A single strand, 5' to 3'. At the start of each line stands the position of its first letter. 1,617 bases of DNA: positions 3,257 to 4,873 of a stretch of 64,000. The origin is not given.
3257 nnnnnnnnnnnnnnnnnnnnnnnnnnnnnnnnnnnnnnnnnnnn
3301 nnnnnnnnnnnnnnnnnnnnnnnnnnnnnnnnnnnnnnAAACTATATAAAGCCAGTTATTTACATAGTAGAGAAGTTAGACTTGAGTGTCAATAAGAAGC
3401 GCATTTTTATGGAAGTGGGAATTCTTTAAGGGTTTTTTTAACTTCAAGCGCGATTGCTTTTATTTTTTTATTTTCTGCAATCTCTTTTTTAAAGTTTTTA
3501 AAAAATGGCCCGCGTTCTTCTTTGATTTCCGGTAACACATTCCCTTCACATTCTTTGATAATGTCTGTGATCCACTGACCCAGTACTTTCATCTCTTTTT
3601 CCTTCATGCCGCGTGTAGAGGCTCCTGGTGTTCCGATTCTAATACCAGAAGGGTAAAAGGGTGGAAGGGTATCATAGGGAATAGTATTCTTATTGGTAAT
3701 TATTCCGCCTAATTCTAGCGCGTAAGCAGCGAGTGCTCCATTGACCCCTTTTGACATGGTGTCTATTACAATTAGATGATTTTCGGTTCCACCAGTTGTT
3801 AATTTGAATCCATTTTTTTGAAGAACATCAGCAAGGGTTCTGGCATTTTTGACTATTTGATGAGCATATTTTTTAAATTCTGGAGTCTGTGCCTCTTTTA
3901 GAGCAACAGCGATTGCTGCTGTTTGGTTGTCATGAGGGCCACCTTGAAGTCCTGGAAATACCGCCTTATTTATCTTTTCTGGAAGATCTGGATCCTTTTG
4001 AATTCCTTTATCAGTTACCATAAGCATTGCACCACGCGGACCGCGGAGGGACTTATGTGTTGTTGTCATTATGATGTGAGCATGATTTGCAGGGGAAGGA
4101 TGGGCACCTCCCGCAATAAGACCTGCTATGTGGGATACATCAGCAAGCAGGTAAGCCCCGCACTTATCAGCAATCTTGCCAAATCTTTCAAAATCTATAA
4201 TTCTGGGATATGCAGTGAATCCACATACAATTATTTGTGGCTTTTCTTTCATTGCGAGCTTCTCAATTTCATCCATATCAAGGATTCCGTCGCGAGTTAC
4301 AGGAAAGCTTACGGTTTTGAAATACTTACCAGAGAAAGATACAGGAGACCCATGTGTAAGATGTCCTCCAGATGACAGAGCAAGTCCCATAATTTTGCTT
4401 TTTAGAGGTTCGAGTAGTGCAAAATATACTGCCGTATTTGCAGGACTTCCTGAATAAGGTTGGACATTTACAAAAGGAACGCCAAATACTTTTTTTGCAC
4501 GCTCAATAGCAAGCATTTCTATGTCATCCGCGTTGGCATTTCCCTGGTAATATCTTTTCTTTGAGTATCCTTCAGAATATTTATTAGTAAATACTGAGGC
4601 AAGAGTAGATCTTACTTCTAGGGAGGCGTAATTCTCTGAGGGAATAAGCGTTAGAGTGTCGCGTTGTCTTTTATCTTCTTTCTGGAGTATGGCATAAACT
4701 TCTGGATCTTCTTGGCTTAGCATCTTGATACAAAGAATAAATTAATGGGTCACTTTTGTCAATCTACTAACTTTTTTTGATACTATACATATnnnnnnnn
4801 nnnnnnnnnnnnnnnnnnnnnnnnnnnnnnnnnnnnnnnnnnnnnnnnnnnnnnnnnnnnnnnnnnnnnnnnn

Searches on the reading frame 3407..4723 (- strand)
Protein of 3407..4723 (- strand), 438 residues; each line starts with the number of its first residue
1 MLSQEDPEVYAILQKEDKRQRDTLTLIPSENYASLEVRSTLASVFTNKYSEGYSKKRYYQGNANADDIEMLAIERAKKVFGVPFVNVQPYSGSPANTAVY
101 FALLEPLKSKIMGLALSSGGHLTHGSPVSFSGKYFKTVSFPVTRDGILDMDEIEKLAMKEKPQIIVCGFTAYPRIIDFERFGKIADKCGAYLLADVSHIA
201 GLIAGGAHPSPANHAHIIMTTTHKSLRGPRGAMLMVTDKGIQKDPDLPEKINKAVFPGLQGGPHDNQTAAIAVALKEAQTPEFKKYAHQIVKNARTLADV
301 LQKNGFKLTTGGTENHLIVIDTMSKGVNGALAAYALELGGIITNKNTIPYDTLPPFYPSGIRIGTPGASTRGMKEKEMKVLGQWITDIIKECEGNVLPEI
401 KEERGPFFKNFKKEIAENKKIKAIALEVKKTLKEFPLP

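Call 79: search_protein_families(library=ncbifam, proteins=[window:3407-4723:-], max_evalue=0.00001)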
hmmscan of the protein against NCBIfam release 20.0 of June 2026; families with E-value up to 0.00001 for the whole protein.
window:3407-4723:- (438 aa): 3 families
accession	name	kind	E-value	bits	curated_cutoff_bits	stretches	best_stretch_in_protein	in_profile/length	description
NF000586.1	PRK00011.1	subfamily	9e-155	515.4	335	1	6-412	1-402/404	serine hydroxymethyltransferase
NF010094.0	PRK13580.1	equivalog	9.7e-120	400.5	735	2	109-437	169-486/496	glycine hydroxymethyltransferase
TIGR04506.1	F_threo_transal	equivalog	2.5e-27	95.9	650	1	12-391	9-383/609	fluorothreonine transaldolase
